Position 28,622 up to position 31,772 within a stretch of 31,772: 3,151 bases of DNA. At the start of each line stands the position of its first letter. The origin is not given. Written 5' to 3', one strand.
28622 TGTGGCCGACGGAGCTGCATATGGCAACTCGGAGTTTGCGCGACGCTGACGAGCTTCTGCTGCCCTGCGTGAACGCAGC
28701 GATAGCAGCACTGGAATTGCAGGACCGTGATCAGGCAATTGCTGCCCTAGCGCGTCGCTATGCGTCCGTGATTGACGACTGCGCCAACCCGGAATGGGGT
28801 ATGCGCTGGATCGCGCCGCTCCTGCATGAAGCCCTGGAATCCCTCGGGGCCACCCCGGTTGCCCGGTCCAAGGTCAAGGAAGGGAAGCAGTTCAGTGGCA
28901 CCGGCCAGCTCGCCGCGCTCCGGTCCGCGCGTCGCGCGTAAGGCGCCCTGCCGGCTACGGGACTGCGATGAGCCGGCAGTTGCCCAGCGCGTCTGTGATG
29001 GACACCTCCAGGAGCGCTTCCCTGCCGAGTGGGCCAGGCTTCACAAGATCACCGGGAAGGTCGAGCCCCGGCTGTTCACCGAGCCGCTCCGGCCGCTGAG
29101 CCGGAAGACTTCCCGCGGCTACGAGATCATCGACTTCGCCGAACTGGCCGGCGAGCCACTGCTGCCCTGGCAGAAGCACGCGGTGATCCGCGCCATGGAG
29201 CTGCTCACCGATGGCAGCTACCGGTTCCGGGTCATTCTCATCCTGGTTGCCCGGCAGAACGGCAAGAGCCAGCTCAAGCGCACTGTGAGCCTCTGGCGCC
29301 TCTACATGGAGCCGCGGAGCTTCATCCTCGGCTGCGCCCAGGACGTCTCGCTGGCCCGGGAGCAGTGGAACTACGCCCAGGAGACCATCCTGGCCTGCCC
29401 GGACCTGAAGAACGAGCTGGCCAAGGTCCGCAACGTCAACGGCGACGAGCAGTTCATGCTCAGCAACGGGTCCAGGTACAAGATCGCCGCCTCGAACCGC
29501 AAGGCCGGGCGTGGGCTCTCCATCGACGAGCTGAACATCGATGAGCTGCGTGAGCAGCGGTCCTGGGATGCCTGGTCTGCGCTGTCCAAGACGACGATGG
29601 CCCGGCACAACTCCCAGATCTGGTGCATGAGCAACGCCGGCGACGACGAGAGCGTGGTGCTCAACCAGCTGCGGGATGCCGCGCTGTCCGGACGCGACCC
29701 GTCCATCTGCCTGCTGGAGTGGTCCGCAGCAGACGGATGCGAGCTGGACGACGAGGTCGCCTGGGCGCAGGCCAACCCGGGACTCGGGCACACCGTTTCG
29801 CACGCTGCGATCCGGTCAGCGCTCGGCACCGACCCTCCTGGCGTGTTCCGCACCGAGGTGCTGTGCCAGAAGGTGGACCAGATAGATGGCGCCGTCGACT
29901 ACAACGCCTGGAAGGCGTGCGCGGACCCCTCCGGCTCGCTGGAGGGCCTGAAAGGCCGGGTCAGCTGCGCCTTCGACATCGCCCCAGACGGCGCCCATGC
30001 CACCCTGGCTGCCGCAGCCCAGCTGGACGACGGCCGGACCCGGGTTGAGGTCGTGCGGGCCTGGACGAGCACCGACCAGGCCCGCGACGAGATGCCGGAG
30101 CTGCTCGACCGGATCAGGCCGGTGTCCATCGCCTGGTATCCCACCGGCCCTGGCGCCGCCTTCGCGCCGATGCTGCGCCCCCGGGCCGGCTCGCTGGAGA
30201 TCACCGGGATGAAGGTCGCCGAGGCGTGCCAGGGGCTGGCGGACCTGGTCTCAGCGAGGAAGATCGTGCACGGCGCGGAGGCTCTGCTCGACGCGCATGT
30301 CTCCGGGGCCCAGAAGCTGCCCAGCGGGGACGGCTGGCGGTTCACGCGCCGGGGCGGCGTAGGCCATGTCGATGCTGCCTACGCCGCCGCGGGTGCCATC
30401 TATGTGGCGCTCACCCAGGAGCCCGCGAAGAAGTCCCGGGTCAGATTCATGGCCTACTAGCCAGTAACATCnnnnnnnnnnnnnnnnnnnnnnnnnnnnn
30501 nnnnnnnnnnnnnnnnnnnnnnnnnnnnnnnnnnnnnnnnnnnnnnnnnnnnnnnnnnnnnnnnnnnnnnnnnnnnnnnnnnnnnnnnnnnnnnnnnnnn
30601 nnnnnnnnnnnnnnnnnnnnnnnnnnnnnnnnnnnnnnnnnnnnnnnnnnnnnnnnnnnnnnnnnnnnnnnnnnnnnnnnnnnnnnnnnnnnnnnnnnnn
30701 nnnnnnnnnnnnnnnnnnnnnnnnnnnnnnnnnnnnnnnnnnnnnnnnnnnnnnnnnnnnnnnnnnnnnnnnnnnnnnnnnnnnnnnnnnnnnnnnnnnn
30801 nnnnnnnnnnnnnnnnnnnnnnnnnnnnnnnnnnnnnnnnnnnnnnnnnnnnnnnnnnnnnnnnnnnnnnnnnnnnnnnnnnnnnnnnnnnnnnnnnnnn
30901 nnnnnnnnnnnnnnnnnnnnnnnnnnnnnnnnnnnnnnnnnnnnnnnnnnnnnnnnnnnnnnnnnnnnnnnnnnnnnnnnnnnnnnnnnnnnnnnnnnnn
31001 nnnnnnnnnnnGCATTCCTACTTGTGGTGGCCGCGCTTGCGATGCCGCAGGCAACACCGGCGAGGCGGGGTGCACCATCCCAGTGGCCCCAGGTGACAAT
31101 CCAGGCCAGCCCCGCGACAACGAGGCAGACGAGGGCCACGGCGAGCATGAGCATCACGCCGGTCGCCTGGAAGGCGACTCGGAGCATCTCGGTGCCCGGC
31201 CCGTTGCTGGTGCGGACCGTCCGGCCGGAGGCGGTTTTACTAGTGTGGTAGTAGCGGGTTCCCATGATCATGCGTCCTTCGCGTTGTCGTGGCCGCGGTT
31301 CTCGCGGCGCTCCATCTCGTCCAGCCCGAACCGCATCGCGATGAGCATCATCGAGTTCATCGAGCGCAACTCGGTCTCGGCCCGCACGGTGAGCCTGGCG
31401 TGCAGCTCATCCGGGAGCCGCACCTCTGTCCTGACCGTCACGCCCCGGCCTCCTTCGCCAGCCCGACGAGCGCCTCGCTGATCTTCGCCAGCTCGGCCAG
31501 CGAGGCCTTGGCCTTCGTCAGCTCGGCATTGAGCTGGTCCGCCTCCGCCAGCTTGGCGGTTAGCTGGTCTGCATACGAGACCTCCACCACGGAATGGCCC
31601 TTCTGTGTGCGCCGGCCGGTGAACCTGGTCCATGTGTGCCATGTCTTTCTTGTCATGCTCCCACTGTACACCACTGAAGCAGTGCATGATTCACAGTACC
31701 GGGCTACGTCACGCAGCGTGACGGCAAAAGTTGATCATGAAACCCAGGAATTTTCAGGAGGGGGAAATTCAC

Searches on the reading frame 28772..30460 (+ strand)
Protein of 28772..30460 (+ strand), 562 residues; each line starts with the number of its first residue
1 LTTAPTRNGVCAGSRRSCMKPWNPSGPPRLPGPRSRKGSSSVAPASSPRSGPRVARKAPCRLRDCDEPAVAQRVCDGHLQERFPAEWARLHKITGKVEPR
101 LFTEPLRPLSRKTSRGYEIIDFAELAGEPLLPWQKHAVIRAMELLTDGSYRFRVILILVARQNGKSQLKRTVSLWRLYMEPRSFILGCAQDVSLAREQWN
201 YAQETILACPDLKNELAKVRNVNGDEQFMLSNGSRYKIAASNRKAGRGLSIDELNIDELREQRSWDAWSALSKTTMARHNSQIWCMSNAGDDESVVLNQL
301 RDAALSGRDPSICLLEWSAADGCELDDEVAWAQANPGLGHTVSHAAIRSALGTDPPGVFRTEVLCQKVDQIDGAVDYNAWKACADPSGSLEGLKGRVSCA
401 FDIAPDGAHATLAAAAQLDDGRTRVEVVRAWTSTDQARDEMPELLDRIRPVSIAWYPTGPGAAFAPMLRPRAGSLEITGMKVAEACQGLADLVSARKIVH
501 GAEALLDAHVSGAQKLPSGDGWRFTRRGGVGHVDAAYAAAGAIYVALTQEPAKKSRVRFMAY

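Call 34: search_protein_families(library=phrogs, proteins=[window:28772-30460:+], max_evalue=0.001)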
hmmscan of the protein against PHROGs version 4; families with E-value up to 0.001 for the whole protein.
window:28772-30460:+ (562 aa): 6 families
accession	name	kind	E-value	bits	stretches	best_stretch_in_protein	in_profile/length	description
phrog_9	-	head and packaging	1.6e-71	243.2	1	90-556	56-673/812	terminase large subunit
phrog_2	-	head and packaging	2.2e-12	47.6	1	128-492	265-561/807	terminase large subunit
phrog_17688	-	unknown function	1.6e-09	38.6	1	115-354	26-265/290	-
phrog_4914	-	head and packaging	3.2e-07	31.2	1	130-243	81-201/213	terminase large subunit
phrog_5989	-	head and packaging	5.9e-07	29.9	1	153-260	157-261/347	terminase large subunit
phrog_15503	-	unknown function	1.8e-05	25.3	1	150-259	83-192/245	-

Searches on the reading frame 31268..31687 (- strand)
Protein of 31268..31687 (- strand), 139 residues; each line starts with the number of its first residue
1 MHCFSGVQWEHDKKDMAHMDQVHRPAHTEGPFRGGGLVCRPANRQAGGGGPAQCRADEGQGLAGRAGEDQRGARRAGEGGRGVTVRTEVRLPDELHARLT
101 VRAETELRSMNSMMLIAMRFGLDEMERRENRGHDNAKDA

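Call 34: search_protein_families(library=phrogs, proteins=[window:31268-31687:-], max_evalue=0.001)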
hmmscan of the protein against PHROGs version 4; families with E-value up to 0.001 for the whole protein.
window:31268-31687:- (139 aa): 2 families
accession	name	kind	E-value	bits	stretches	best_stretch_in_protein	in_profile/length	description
phrog_2685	-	other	7.9e-08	33.8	1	87-128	21-62/161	partition protein ATPase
phrog_795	-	other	1.5e-07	32.8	1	85-125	18-58/116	partition protein ATPase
